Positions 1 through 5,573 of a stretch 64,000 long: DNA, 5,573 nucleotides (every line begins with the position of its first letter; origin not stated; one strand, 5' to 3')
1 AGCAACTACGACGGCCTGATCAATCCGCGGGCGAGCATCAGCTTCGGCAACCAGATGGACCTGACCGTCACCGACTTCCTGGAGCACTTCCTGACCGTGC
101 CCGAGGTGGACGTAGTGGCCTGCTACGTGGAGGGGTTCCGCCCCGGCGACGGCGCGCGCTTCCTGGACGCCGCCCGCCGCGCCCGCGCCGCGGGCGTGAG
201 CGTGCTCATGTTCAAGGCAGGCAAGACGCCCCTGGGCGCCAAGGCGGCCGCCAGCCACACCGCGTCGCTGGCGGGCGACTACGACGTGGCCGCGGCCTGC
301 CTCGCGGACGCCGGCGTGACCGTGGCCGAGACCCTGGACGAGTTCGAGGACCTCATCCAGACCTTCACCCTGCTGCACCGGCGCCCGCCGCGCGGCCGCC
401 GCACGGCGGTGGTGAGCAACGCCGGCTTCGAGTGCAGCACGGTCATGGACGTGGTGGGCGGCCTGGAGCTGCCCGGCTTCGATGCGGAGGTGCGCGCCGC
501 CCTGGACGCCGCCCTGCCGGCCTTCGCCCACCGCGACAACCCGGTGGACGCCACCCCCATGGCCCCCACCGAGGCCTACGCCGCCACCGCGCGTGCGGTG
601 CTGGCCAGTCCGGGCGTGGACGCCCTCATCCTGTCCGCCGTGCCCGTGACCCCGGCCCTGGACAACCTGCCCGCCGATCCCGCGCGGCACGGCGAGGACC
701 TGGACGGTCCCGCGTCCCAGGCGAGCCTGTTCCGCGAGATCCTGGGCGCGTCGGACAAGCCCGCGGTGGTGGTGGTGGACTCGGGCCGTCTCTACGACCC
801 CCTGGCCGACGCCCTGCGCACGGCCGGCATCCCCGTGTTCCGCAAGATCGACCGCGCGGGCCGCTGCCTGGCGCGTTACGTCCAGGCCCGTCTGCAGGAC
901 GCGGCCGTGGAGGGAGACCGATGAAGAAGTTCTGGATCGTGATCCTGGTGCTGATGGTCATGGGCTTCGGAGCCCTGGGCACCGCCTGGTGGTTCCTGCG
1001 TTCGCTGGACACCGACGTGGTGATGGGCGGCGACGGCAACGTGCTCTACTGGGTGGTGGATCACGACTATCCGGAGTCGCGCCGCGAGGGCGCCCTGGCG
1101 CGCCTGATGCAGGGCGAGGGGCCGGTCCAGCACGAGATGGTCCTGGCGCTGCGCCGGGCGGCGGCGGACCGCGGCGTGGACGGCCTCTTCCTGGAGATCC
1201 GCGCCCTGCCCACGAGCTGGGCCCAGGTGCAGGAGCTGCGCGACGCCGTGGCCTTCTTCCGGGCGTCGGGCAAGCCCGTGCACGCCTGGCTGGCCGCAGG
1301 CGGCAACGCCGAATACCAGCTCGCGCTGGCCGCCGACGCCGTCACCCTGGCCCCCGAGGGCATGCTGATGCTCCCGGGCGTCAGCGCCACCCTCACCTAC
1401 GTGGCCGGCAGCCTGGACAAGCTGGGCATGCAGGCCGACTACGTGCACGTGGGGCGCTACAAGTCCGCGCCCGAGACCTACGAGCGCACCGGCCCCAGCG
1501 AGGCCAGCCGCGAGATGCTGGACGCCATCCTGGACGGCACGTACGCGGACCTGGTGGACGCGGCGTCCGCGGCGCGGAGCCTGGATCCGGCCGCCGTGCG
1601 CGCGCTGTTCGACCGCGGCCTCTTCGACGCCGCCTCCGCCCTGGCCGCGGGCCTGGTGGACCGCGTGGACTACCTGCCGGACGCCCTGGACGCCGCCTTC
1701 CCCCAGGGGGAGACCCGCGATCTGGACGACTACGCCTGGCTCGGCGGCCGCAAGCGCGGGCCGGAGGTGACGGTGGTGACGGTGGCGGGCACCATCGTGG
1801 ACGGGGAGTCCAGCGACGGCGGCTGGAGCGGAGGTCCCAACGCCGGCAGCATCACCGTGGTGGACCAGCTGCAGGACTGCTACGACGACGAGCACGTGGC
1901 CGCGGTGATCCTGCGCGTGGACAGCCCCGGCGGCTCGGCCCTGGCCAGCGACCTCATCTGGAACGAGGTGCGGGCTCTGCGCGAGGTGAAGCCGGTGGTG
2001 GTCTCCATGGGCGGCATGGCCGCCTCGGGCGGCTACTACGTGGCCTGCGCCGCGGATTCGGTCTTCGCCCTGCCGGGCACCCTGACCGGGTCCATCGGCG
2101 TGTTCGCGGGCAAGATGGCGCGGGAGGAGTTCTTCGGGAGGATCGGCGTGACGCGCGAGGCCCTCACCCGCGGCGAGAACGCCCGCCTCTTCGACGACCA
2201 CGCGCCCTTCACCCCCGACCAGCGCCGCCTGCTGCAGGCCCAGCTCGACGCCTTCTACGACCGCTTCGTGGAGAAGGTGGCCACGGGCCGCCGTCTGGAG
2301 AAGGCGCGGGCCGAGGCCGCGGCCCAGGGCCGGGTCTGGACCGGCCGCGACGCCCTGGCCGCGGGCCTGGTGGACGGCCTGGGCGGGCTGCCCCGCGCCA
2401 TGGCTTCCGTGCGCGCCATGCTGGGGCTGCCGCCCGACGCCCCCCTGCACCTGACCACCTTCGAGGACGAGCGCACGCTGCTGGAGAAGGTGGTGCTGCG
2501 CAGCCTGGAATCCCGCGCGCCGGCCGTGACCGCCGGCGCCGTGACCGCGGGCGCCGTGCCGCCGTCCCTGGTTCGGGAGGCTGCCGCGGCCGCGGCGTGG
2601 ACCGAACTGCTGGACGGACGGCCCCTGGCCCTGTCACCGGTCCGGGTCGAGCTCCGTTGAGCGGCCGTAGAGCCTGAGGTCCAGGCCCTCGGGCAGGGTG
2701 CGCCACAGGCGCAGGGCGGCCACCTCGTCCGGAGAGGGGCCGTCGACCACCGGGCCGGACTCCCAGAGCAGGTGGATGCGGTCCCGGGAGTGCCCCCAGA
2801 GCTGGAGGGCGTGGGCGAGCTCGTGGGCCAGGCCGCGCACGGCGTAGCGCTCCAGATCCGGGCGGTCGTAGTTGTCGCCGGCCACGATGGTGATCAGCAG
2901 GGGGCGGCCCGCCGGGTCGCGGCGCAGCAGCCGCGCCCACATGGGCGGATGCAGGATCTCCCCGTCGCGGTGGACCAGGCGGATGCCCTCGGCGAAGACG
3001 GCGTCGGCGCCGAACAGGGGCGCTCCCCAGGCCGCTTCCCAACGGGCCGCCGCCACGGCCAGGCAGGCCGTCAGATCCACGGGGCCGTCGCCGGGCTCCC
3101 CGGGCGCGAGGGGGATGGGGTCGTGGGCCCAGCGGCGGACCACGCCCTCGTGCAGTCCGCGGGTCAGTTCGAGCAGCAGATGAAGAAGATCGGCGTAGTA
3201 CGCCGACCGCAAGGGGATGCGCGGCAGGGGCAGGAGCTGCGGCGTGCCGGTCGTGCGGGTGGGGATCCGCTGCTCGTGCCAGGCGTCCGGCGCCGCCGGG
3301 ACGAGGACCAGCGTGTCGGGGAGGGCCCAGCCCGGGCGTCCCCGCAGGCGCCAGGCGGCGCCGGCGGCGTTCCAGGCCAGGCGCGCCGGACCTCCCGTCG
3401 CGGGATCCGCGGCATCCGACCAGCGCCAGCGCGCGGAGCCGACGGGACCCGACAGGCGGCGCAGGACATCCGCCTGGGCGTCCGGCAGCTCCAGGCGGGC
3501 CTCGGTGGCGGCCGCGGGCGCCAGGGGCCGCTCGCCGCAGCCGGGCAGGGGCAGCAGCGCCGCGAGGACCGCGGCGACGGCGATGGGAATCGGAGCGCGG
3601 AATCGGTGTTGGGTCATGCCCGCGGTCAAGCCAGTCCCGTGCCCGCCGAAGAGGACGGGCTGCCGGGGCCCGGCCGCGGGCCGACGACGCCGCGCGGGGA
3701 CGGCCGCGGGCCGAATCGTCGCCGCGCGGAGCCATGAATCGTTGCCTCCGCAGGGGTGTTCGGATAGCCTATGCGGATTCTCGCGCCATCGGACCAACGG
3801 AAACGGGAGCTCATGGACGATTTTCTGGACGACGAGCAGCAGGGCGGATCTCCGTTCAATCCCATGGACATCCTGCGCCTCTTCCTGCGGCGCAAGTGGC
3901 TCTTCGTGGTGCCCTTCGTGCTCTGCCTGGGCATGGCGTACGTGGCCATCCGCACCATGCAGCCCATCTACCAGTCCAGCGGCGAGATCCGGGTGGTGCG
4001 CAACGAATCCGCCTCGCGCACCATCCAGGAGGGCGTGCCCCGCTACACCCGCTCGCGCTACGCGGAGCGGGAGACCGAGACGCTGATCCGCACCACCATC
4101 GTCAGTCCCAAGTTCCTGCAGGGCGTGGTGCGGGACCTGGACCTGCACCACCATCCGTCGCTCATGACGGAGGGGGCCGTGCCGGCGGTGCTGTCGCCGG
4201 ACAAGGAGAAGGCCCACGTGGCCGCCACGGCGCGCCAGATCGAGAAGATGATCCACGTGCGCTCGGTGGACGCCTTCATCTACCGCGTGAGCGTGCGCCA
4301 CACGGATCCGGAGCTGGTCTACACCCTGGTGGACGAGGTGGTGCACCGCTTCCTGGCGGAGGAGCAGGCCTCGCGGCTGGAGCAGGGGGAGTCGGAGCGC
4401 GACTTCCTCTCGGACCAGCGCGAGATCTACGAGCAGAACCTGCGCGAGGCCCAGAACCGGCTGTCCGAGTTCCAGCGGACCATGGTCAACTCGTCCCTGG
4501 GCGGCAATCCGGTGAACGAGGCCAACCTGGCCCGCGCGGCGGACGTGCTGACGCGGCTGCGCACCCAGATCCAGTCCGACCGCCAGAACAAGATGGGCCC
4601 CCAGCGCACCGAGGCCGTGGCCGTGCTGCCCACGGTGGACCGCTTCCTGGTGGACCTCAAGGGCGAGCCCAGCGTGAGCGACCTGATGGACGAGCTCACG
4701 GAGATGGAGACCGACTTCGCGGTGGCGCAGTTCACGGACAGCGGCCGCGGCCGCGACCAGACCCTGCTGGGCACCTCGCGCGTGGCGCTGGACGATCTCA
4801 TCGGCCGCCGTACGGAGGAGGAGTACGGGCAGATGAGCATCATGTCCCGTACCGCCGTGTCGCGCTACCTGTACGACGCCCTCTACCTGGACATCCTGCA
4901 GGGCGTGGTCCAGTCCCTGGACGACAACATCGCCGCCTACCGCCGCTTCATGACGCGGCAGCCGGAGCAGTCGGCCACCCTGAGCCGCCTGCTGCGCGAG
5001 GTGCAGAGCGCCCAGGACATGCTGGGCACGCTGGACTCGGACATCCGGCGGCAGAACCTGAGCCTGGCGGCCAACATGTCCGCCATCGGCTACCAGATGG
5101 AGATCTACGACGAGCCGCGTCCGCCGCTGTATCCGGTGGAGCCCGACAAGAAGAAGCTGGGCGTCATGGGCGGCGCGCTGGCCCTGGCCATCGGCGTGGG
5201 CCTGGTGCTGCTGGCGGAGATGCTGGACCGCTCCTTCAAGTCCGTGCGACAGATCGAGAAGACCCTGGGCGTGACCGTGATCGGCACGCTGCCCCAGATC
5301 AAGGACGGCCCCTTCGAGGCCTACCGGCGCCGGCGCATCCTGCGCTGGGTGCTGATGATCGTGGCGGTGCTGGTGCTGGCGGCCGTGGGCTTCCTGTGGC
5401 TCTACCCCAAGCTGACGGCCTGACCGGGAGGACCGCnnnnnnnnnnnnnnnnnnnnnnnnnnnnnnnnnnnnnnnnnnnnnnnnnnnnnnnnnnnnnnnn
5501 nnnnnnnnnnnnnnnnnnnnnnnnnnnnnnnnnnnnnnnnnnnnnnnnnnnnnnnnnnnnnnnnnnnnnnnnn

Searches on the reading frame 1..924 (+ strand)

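Call 75: search_protein_families(library=pfam, proteins=[window:1-924:+], max_evalue=0.001)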
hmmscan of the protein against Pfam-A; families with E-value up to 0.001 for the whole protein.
window:1-924:+ (307 aa): 2 families
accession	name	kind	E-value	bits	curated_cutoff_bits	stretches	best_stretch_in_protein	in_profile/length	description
PF13607.11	Succ_CoA_lig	-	1.3e-31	109.6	27.4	1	7-122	26-138/138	Succinyl-CoA ligase like flavodoxin domain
PF19045.5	Ligase_CoA_2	-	0.00013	22.5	23.7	1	152-212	20-80/162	Ligase-CoA domain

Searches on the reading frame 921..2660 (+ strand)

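Call 39: search_protein_families(library=pfam, proteins=[window:921-2660:+], max_evalue=0.001)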
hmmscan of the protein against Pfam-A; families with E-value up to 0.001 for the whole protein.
window:921-2660:+ (579 aa): 3 families
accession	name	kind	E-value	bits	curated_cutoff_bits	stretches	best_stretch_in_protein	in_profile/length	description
PF01343.23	Peptidase_S49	-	2.6e-66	222.8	24.9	2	353-498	3-148/154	Peptidase family S49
PF00574.28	CLP_protease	-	6.3e-05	23.4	20.2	1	320-386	40-106/182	Clp protease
PF25145.1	NfeD1b_N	-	0.00058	19.9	40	0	322-397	27-102/189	NfeD1b, N-terminal domain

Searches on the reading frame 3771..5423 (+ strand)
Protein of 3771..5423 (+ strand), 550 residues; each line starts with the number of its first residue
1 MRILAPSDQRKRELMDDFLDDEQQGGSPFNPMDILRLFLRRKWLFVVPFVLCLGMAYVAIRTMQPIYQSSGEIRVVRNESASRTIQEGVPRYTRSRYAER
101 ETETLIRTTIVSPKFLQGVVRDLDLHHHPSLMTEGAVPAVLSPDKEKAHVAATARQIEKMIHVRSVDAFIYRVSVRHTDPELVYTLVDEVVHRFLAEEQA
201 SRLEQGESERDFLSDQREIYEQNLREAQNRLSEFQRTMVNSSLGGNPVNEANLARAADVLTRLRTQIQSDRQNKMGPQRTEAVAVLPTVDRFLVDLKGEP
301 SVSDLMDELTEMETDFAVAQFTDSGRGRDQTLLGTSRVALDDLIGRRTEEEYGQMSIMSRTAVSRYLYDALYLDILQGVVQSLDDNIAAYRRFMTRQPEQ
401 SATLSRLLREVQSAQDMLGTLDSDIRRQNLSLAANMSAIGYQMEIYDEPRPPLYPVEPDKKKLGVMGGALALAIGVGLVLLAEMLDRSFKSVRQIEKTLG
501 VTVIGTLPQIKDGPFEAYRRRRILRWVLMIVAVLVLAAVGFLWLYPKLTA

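Call 39: search_protein_families(library=pfam, proteins=[window:3771-5423:+], max_evalue=0.001)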
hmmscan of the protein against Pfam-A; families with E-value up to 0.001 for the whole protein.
window:3771-5423:+ (550 aa): 2 families
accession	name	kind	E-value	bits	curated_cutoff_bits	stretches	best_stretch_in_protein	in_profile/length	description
PF02706.20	Wzz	-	0.00018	22.2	25.5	0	33-117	7-85/91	Chain length determinant protein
PF13807.11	GNVR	-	0.00021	21.6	27.7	1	400-482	3-80/82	G-rich domain on putative tyrosine kinase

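Call 85: search_protein_families(library=ncbifam, proteins=[window:3771-5423:+], max_evalue=0.00001)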
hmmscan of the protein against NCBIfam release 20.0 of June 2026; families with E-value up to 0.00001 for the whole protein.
window:3771-5423:+ (550 aa): 5 families
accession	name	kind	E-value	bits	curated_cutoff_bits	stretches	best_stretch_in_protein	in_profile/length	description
TIGR03007.1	pepcterm_ChnLen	equivalog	1.7e-35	122.2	278.85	2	376-542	329-494/498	XrtA system polysaccharide chain length determinant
NF007350.0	PRK09841.1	equivalog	9.6e-10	37.2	1248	1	384-509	352-472/726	tyrosine-protein kinase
TIGR01006.1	polys_exp_MPA1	subfamily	8.2e-09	35.2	296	0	445-510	159-224/226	CspC family polysaccharide chain length determinant protein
TIGR01005.1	eps_transp_fam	subfamily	1.5e-07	30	411.7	0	375-509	349-479/754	exopolysaccharide transport protein family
TIGR03017.1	EpsF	equivalog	2.3e-07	29.9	422.75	0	397-507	337-443/444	chain length determinant protein EpsF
